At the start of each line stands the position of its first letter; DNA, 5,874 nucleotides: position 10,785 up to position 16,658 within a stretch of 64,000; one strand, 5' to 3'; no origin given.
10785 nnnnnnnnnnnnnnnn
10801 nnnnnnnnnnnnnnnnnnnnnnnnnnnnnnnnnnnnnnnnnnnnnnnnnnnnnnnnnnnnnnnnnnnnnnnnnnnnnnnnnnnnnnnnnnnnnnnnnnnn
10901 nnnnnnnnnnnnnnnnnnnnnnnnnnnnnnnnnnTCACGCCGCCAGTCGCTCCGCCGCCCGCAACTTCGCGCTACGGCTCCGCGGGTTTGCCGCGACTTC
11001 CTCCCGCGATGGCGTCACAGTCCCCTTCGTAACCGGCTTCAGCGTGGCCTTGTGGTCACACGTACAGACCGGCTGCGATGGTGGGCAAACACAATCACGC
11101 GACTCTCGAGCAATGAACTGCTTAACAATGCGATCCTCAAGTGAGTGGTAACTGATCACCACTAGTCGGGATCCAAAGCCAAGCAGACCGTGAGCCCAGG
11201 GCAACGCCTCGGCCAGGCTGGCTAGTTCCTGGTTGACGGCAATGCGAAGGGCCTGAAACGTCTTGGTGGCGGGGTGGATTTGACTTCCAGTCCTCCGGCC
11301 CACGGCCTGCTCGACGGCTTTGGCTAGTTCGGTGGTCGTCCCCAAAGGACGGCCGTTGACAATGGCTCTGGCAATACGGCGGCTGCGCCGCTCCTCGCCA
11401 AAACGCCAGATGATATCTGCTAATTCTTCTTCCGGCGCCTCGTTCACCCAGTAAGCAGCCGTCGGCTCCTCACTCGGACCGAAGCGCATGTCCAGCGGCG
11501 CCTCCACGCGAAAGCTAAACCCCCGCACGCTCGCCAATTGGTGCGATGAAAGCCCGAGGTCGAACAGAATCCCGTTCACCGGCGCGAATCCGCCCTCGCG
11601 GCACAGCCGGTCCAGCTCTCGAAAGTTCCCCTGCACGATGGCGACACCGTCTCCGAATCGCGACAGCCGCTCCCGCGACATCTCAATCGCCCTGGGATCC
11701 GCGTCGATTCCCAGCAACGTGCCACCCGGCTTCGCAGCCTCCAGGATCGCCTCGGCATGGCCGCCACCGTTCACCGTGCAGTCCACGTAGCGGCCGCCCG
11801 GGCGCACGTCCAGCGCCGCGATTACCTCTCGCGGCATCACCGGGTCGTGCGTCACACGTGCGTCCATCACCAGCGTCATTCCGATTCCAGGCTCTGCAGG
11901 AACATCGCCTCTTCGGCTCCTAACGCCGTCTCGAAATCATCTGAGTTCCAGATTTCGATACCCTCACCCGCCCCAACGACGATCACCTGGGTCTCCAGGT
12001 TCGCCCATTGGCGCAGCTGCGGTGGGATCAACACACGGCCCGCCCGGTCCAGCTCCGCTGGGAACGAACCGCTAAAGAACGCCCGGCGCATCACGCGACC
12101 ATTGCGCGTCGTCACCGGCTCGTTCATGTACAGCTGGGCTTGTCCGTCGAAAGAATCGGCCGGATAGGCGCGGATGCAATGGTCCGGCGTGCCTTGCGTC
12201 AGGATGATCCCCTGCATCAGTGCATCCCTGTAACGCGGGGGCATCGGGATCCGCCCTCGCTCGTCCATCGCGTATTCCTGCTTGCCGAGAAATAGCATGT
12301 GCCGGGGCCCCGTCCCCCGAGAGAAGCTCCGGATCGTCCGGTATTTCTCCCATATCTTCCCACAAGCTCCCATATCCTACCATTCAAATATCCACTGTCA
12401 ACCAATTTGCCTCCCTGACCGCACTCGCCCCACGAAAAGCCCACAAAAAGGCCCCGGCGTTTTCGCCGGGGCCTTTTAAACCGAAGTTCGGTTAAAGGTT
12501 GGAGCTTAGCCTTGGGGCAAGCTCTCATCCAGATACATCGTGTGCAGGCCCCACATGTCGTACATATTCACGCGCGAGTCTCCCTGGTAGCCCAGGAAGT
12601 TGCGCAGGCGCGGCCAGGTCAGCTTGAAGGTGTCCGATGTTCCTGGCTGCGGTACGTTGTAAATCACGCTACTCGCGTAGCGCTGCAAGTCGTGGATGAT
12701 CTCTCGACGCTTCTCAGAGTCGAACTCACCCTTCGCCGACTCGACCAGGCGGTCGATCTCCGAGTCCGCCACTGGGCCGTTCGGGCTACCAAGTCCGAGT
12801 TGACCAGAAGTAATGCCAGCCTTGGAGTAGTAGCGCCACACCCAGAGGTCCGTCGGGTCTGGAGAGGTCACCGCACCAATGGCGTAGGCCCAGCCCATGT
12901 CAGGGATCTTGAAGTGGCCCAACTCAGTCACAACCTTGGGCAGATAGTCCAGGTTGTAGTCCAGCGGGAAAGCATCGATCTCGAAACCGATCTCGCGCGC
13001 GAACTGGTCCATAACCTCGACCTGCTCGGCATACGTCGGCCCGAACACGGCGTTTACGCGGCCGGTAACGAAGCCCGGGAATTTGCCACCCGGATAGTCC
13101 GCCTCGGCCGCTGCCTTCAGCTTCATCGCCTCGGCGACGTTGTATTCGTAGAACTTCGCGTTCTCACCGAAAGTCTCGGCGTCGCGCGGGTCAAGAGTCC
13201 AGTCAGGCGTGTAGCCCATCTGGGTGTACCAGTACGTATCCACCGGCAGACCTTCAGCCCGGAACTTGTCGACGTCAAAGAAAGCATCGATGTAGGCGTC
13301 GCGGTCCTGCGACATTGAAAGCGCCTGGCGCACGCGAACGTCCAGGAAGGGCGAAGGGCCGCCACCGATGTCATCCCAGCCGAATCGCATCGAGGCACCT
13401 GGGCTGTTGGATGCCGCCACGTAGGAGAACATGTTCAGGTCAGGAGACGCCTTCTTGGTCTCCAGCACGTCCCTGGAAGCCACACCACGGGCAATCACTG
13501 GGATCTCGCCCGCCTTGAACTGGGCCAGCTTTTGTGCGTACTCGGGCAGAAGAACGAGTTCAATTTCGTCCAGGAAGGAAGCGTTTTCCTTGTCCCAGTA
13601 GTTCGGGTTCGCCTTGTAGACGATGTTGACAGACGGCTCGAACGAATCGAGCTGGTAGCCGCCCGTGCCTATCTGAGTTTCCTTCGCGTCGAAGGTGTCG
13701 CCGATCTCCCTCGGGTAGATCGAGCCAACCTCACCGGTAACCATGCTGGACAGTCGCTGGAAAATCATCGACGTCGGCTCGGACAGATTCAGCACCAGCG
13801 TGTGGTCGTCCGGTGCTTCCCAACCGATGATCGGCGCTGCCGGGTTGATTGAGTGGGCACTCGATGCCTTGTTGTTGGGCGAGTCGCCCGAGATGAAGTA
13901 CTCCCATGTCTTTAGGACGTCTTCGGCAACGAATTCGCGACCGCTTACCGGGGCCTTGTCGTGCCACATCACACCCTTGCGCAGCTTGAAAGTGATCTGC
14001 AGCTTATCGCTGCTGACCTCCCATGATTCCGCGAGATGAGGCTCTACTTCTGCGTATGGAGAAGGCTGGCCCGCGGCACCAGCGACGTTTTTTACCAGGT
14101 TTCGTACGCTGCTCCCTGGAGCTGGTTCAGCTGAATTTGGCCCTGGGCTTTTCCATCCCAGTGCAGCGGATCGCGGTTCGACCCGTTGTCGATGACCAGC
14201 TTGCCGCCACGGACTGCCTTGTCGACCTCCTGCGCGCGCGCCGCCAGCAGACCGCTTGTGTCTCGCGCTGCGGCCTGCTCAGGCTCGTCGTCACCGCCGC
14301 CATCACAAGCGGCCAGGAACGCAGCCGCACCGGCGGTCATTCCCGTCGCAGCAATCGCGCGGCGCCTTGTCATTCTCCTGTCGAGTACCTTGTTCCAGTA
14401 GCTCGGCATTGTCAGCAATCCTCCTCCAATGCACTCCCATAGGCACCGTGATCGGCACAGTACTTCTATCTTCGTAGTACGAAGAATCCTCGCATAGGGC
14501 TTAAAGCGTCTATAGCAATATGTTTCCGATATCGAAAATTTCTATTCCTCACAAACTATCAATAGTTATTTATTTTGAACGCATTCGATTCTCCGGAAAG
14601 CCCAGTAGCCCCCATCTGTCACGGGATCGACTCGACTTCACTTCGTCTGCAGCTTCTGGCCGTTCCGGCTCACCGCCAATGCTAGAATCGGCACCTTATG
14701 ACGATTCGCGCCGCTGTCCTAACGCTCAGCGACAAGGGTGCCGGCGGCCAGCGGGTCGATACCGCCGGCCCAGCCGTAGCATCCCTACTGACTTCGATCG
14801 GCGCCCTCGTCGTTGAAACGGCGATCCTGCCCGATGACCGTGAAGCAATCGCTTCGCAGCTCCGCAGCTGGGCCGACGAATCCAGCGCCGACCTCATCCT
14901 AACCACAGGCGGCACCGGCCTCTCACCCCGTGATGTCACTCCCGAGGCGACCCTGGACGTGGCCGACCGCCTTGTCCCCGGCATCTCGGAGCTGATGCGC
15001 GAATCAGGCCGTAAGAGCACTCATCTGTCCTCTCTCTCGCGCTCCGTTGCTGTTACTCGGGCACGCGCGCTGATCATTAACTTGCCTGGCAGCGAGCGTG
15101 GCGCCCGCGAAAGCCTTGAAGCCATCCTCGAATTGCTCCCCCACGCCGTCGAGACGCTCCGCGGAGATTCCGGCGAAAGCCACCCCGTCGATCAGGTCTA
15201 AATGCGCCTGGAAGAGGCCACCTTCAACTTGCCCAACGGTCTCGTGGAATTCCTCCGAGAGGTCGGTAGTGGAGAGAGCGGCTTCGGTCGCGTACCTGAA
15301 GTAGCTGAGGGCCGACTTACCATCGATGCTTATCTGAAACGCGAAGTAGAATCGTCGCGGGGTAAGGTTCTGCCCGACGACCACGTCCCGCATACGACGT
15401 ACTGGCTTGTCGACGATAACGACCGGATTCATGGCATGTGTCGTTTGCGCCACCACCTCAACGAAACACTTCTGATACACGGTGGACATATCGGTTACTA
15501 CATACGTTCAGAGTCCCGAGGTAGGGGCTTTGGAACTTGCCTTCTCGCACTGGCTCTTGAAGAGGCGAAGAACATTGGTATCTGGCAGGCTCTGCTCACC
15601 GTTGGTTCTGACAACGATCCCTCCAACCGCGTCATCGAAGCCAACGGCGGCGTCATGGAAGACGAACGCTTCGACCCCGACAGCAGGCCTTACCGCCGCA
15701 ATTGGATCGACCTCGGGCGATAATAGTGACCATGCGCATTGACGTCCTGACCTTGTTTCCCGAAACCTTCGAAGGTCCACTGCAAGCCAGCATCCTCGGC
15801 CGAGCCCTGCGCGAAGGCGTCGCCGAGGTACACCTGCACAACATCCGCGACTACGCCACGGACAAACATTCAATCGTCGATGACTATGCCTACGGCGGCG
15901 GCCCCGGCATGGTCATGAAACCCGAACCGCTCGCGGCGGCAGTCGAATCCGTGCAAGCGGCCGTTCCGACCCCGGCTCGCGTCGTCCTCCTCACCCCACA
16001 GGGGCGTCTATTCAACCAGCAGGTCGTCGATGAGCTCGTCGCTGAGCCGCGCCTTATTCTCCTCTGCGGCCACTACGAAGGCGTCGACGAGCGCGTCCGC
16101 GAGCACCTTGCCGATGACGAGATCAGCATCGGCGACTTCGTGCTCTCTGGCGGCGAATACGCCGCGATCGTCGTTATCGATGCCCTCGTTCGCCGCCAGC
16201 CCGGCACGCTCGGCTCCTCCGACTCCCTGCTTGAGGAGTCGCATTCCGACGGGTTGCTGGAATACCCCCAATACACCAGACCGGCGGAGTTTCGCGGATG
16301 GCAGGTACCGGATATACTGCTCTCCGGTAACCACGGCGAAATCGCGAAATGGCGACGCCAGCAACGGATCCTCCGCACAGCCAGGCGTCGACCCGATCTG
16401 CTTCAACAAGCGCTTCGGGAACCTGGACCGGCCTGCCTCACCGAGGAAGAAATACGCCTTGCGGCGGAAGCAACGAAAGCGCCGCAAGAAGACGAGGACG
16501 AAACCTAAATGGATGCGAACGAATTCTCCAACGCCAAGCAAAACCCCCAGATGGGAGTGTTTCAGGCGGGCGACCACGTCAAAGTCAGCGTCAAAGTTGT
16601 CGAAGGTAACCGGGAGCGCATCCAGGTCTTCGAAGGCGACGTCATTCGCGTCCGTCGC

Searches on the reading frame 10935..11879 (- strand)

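Call 42: search_protein_families(library=pfam, proteins=[window:10935-11879:-], max_evalue=0.00001)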
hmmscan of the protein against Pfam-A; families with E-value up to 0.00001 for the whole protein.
window:10935-11879:- (314 aa): 1 family
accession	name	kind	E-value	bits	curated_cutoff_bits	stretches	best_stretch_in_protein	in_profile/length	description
PF01795.25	Methyltransf_5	-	6.1e-102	341.7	27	1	9-311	2-308/309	MraW methylase family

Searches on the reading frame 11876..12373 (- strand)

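Call 55: search_protein_families(library=pfam, proteins=[window:11876-12373:-], max_evalue=0.0001)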
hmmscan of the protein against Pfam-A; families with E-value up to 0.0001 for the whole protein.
window:11876-12373:- (165 aa): 1 family
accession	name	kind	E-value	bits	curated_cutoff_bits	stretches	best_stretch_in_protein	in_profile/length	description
PF02381.23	MraZ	-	5.8e-22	77.9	23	2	99-151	1-53/72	MraZ protein, putative antitoxin-like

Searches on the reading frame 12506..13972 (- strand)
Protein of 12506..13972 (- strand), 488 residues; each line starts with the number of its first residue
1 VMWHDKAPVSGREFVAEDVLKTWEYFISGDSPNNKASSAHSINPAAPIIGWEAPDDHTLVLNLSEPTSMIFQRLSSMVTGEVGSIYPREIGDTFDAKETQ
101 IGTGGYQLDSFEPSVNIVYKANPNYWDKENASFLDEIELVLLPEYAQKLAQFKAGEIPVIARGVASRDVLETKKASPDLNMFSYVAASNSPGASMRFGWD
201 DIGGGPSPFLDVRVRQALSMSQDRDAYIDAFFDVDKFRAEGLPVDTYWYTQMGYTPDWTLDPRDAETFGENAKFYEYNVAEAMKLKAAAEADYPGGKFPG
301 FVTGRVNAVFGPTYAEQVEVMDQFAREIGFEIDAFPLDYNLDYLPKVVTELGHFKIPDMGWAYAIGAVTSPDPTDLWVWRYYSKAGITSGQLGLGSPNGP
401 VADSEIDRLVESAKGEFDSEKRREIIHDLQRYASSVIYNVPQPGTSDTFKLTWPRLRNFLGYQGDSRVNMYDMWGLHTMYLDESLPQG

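Call 42: search_protein_families(library=pfam, proteins=[window:12506-13972:-], max_evalue=0.00001)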
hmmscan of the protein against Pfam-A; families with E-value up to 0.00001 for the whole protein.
window:12506-13972:- (488 aa): 1 family
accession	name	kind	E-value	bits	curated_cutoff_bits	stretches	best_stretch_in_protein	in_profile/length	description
PF00496.27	SBP_bac_5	-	2.1e-39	136.1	32.4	1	11-362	32-344/368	Bacterial extracellular solute-binding proteins, family 5 Middle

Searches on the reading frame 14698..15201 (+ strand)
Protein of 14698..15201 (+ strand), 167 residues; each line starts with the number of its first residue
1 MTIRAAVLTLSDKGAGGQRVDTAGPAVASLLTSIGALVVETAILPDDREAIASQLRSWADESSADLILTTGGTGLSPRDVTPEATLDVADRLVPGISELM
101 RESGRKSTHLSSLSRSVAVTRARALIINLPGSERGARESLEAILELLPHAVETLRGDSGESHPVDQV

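Call 55: search_protein_families(library=pfam, proteins=[window:14698-15201:+], max_evalue=0.0001)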
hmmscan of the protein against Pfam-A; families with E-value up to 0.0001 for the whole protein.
window:14698-15201:+ (167 aa): 1 family
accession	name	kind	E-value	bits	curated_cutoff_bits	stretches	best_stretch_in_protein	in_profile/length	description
PF00994.29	MoCF_biosynth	-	1.1e-31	109.9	26.6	1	6-149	1-144/144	Probable molybdopterin binding domain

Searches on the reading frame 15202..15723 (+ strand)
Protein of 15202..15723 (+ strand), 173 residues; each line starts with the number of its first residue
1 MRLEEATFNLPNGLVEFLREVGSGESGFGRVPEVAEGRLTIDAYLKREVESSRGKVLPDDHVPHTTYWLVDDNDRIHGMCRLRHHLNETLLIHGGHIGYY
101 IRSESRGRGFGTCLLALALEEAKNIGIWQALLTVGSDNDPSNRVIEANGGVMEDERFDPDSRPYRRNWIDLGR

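Call 55: search_protein_families(library=pfam, proteins=[window:15202-15723:+], max_evalue=0.0001)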
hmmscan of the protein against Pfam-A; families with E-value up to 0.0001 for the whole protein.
window:15202-15723:+ (173 aa): 3 families
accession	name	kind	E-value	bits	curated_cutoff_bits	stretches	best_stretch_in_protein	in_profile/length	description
PF00583.31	Acetyltransf_1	-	1.4e-10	41.9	20.7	1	58-147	26-113/116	Acetyltransferase (GNAT) family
PF13302.13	Acetyltransf_3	-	3.7e-08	34.6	25.4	1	63-149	51-136/138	Acetyltransferase (GNAT) domain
PF13508.13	Acetyltransf_7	-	1.2e-06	29.2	27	1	64-130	2-65/84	Acetyltransferase (GNAT) domain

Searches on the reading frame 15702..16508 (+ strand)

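Call 55: search_protein_families(library=pfam, proteins=[window:15702-16508:+], max_evalue=0.0001)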
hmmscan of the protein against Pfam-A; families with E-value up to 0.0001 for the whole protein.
window:15702-16508:+ (268 aa): 1 family
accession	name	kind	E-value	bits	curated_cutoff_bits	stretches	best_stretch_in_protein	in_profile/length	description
PF01746.26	tRNA_m1G_MT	-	5.1e-62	209.5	27.3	1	33-231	2-195/195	tRNA (Guanine-1)-methyltransferase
